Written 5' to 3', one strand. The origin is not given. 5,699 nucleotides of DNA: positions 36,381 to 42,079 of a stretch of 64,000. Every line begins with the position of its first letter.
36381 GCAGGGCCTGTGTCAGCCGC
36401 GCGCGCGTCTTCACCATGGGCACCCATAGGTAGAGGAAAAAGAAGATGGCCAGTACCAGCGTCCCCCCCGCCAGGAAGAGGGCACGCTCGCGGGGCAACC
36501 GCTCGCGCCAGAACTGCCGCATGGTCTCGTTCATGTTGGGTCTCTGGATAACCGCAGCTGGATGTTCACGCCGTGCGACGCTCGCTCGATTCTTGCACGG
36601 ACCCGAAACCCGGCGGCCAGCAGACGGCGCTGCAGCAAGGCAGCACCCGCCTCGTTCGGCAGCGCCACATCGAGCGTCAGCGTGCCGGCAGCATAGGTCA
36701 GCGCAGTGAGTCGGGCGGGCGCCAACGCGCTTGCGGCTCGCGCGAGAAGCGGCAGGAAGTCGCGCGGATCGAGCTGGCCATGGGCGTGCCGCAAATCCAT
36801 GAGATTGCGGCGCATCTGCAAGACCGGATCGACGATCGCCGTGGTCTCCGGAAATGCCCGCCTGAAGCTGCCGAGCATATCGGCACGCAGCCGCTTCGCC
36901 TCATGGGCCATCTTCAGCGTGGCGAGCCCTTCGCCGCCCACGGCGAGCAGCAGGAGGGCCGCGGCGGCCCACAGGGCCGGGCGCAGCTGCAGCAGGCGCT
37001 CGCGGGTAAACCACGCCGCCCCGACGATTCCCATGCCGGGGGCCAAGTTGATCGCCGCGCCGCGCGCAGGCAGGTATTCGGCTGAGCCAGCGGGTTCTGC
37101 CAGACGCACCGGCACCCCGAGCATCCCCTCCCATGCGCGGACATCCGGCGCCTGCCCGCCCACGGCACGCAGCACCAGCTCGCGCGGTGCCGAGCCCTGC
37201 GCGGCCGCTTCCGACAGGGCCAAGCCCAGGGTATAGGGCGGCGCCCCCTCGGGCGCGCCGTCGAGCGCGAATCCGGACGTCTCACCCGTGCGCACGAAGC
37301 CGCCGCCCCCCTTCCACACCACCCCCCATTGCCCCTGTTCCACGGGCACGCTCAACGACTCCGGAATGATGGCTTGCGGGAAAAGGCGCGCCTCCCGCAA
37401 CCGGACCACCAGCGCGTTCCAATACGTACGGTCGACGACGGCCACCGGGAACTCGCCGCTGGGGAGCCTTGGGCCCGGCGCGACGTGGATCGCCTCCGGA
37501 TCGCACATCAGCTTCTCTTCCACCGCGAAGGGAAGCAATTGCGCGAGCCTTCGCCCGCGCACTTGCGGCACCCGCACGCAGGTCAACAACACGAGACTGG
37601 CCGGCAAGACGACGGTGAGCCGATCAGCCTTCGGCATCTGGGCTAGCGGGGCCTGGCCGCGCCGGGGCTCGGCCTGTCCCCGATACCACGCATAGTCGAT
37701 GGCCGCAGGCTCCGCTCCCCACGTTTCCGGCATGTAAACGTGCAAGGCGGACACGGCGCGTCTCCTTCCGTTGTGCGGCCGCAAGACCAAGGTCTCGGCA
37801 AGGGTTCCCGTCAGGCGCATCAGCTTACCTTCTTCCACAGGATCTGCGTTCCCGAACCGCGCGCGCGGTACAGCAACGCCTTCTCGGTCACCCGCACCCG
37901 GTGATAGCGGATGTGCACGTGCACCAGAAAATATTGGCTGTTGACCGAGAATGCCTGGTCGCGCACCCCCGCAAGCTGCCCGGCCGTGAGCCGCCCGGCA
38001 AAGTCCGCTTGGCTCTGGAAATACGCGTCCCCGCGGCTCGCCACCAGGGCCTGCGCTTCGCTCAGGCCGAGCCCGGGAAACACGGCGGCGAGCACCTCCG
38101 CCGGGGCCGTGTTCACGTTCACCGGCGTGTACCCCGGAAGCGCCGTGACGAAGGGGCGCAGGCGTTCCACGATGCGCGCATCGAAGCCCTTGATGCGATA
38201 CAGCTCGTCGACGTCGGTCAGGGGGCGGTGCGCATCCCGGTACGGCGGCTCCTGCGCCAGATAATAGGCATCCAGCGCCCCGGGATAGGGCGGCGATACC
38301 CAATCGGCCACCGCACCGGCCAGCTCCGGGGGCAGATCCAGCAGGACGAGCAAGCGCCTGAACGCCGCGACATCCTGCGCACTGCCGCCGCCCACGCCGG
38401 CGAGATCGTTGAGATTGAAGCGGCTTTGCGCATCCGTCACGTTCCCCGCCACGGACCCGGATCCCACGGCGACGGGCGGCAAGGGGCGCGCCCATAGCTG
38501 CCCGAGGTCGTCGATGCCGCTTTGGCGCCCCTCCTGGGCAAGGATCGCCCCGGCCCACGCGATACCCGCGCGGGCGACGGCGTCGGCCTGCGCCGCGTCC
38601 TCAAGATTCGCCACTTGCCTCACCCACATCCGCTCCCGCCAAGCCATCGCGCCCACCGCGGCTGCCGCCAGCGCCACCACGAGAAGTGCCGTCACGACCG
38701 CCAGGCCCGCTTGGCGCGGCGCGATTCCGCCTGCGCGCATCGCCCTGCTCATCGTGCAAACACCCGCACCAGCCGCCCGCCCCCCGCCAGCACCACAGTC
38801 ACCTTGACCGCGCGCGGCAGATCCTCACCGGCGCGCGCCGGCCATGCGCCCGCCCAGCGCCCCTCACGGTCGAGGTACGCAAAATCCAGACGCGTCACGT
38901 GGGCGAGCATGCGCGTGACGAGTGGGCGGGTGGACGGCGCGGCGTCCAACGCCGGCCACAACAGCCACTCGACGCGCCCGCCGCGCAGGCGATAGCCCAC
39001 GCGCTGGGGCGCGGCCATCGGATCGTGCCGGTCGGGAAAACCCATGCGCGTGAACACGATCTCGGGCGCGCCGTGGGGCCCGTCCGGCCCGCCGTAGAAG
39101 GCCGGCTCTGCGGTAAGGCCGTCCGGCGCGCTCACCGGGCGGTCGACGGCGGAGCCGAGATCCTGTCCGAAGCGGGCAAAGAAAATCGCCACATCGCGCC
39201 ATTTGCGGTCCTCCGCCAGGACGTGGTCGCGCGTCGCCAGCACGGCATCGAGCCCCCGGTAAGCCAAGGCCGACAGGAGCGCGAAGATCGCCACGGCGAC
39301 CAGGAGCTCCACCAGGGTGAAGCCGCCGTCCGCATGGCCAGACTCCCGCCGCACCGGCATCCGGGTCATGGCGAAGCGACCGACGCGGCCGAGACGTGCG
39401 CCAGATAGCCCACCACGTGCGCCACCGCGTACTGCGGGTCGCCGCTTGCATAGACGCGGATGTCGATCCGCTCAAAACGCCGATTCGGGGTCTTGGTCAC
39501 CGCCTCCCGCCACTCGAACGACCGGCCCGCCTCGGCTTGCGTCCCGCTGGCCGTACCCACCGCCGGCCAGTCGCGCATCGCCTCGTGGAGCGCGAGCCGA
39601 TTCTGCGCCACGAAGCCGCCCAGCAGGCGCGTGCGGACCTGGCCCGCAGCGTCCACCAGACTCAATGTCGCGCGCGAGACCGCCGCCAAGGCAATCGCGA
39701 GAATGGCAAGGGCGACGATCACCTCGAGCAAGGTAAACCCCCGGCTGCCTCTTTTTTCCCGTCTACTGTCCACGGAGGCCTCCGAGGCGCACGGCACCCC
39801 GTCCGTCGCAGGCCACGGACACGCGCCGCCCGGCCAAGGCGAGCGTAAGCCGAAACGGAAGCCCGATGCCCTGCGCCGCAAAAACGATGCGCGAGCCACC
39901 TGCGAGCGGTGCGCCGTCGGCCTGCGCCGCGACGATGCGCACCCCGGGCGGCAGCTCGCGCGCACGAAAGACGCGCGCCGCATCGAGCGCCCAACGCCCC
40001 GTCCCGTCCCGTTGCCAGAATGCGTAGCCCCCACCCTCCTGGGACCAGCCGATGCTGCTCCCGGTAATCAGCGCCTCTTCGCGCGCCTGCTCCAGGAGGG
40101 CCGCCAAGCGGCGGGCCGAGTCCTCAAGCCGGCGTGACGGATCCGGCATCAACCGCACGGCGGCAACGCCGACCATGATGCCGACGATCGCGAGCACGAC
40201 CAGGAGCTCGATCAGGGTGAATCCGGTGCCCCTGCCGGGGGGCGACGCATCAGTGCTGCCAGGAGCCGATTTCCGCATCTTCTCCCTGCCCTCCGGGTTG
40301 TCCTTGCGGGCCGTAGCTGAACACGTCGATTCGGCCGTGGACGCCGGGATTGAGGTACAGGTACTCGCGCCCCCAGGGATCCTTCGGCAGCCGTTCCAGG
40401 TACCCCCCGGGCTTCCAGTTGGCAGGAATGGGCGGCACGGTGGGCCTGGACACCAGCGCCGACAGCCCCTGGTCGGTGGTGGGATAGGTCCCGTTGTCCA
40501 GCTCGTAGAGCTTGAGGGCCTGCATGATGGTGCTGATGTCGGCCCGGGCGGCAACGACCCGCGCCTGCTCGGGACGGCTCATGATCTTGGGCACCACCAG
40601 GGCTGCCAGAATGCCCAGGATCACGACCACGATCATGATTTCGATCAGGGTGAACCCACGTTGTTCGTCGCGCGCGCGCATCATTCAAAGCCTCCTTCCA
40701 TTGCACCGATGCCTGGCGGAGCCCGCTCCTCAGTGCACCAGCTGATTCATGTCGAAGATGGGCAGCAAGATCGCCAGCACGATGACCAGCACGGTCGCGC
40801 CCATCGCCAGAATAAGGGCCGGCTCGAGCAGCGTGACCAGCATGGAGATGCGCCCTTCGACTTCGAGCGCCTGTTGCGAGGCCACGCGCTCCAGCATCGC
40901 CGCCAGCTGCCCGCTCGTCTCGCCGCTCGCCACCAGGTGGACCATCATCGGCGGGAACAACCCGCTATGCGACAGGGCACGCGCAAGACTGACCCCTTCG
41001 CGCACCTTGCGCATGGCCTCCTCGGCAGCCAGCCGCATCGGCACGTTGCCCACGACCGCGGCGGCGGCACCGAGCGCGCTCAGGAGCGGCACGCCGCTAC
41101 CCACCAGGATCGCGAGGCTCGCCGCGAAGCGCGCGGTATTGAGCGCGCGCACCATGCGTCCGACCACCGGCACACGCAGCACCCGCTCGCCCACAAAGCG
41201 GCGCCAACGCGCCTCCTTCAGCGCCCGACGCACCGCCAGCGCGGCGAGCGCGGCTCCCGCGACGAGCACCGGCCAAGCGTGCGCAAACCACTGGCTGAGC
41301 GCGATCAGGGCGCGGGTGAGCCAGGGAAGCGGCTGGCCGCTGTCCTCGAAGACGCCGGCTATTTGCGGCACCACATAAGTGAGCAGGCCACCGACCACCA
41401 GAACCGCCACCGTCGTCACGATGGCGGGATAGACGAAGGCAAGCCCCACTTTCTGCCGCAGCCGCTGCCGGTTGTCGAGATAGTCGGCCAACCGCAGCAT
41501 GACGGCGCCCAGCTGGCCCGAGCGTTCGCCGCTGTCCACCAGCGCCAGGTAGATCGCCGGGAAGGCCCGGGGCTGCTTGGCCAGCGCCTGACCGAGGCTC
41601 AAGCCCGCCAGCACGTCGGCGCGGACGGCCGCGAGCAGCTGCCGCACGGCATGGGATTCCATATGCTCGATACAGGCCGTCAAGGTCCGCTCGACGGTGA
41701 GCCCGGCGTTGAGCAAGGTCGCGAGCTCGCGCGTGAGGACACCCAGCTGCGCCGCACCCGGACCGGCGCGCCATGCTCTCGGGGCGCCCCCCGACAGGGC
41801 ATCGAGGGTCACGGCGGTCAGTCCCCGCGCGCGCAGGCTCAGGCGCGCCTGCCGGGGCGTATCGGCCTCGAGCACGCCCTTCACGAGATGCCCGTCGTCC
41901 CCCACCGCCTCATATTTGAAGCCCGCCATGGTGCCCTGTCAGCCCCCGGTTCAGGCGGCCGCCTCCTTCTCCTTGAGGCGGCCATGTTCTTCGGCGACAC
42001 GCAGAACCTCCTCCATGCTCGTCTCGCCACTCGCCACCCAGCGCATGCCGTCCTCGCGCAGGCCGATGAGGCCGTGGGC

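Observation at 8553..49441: Exosortase EPS locus, a complete T2SS operon and C-terminally sorted cargo form one contiguous ~41 kb envelope supercluster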

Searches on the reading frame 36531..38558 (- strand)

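Call 6: search_protein_families(library=ncbifam, proteins=[window:36531-38558:-], max_evalue=0.001)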
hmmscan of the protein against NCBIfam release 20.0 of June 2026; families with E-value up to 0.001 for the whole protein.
window:36531-38558:- (675 aa): 1 family
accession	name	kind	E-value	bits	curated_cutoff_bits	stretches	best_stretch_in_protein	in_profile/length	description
TIGR01709.2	typeII_sec_gspL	equivalog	2.3e-57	194.8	65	1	296-663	32-387/392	type II secretion system protein GspL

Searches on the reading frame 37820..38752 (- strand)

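Call 6: search_protein_families(library=ncbifam, proteins=[window:37820-38752:-], max_evalue=0.001)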
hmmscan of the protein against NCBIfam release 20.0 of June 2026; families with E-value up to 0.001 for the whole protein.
window:37820-38752:- (310 aa): 3 families
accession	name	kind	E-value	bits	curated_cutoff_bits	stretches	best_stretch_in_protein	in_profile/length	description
NF037980.1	T2SS_GspK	equivalog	4.7e-84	282.5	130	1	14-304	1-305/307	type II secretion system minor pseudopilin GspK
TIGR00426.1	TIGR00426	subfamily_domain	7.8e-07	29.1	53.1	1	209-241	6-38/69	competence protein ComEA helix-hairpin-helix repeat region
TIGR01259.1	comE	subfamily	3.1e-06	27.2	152.35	0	211-242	60-90/120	comEA protein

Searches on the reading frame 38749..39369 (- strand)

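Call 6: search_protein_families(library=ncbifam, proteins=[window:38749-39369:-], max_evalue=0.001)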
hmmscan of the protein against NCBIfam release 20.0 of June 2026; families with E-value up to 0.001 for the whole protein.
window:38749-39369:- (206 aa): 3 families
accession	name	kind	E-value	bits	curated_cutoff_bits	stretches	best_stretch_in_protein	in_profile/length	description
TIGR01711.1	gspJ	equivalog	1.2e-30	106.7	64.85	1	15-204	1-189/192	type II secretion system minor pseudopilin GspJ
TIGR02532.1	IV_pilin_GFxxxE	domain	6e-08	32.2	16.3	1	16-37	3-24/24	prepilin-type N-terminal cleavage/methylation domain-containing protein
TIGR01707.1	gspI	equivalog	0.00093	19.7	44.35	0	16-35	1-20/101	type II secretion system minor pseudopilin GspI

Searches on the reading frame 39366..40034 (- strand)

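Call 6: search_protein_families(library=ncbifam, proteins=[window:39366-40034:-], max_evalue=0.001)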
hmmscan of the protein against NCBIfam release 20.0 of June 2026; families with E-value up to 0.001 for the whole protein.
window:39366-40034:- (222 aa): 5 families
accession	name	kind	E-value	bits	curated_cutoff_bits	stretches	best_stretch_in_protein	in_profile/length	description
TIGR01707.1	gspI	equivalog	2.9e-19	69.4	44.35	1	99-196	1-98/101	type II secretion system minor pseudopilin GspI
TIGR02532.1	IV_pilin_GFxxxE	domain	8.3e-08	31.8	16.3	1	98-119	2-23/24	prepilin-type N-terminal cleavage/methylation domain-containing protein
NF047828.1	T3SSXpsI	equivalog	2.6e-06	27.5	150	1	98-148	2-52/132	type II secretion system protein XpsI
TIGR02523.1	type_IV_pilV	equivalog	2.1e-05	25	52.2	1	98-174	2-75/139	type IV pilus modification protein PilV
TIGR01708.2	typeII_sec_gspH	equivalog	0.00062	19.8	80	0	97-136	1-42/169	type II secretion system minor pseudopilin GspH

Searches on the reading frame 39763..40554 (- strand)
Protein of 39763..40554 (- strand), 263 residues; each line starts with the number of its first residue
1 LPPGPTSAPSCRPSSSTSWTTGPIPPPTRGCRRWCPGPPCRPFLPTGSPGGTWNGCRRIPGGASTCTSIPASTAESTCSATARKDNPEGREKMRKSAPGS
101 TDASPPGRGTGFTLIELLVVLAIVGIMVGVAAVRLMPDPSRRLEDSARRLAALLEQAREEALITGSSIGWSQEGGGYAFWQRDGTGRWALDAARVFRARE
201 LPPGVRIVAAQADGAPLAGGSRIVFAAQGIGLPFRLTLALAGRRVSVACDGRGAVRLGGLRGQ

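Call 10: search_protein_families(library=pfam, proteins=[window:39763-40554:-], max_evalue=0.01)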
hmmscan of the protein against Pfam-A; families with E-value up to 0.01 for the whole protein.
window:39763-40554:- (263 aa): 2 families
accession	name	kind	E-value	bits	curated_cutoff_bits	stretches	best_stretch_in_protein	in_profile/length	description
PF12019.13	GspH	-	4.4e-10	40.4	21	1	147-248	2-105/108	Type II transport protein GspH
PF07963.17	N_methyl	-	2.4e-06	27.3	21.2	1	111-131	6-26/27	Prokaryotic N-terminal methylation motif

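Call 13: search_protein_families(library=ncbifam, proteins=[window:39763-40554:-], max_evalue=0.00001)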
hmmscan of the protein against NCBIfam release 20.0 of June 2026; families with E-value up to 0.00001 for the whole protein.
window:39763-40554:- (263 aa): 3 families
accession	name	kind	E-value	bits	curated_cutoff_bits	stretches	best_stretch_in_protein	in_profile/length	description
TIGR01708.2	typeII_sec_gspH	equivalog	5.5e-24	85.1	80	1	111-256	3-167/169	type II secretion system minor pseudopilin GspH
TIGR02596.1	TIGR02596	subfamily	2.5e-06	27.7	70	1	112-162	1-52/196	Verru_Chthon cassette protein D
TIGR02532.1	IV_pilin_GFxxxE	domain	3.9e-06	26.5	16.3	1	111-132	3-24/24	prepilin-type N-terminal cleavage/methylation domain-containing protein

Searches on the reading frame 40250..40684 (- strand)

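Call 6: search_protein_families(library=ncbifam, proteins=[window:40250-40684:-], max_evalue=0.001)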
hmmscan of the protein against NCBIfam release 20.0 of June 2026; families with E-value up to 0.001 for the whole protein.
window:40250-40684:- (144 aa): 8 families
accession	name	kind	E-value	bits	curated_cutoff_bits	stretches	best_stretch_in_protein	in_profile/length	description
TIGR01710.1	typeII_sec_gspG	equivalog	1.8e-56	189.9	88.85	1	9-143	1-134/134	type II secretion system major pseudopilin GspG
NF040999.1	pilin_ComGC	equivalog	6.1e-11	42.4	75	1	9-72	2-65/84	competence type IV pilus major pilin ComGC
TIGR02532.1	IV_pilin_GFxxxE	domain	3.9e-09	36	16.3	1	8-31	1-24/24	prepilin-type N-terminal cleavage/methylation domain-containing protein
TIGR01708.2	typeII_sec_gspH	equivalog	4.1e-09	36.6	80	1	8-52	1-45/169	type II secretion system minor pseudopilin GspH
NF041775.1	typeIV_PilA_Myxo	equivalog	4.2e-09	36.7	400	1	6-58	8-60/214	type IV pilin protein PilA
NF007862.0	PRK10574.1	equivalog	1.9e-08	34.5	138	1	6-77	2-73/145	prepilin peptidase-dependent pilin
NF041013.1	T4P_ComGE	equivalog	0.00011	22.3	49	1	8-36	3-31/83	competence type IV pilus minor pilin ComGE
NF007800.0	PRK10506.1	equivalog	0.00034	20.5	158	1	4-45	4-45/163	prepilin peptidase-dependent protein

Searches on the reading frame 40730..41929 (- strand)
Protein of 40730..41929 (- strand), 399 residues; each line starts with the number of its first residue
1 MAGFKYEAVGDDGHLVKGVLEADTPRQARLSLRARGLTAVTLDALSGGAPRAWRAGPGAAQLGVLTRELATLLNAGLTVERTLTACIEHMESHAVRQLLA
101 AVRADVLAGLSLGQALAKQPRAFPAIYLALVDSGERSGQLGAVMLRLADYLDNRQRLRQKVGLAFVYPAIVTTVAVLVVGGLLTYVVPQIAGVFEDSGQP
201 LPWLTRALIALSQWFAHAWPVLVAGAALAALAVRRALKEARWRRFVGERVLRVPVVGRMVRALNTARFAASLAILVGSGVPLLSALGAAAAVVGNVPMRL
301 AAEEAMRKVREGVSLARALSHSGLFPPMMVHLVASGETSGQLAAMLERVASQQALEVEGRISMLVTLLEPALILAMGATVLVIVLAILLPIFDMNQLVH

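Call 6: search_protein_families(library=ncbifam, proteins=[window:40730-41929:-], max_evalue=0.001)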
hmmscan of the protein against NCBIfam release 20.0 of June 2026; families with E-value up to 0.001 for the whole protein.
window:40730-41929:- (399 aa): 6 families
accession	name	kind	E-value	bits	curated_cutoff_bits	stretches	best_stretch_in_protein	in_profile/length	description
TIGR02120.1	GspF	equivalog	1.2e-137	459.5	424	1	4-398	1-401/401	type II secretion system inner membrane protein GspF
NF052607.1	T4PiliAsmPilCThrm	equivalog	4.5e-80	269.7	700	1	1-394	1-400/406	type IV pilus assembly protein PilC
NF007861.0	PRK10573.1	equivalog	1.7e-73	248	401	1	4-397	7-397/401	protein transport protein HofC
NF047826.1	T3SSXpsF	equivalog_domain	9.7e-70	235.4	650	1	1-396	1-402/405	type II secretion system protein XpsF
NF052606.1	T4PiliAsmPilCMyx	equivalog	3.1e-69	233.8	700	1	2-398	20-418/419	type IV pilus assembly protein PilC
NF041012.2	T4P_ComGB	equivalog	1.2e-36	126.7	240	1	65-394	6-330/332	competence type IV pilus assembly protein ComGB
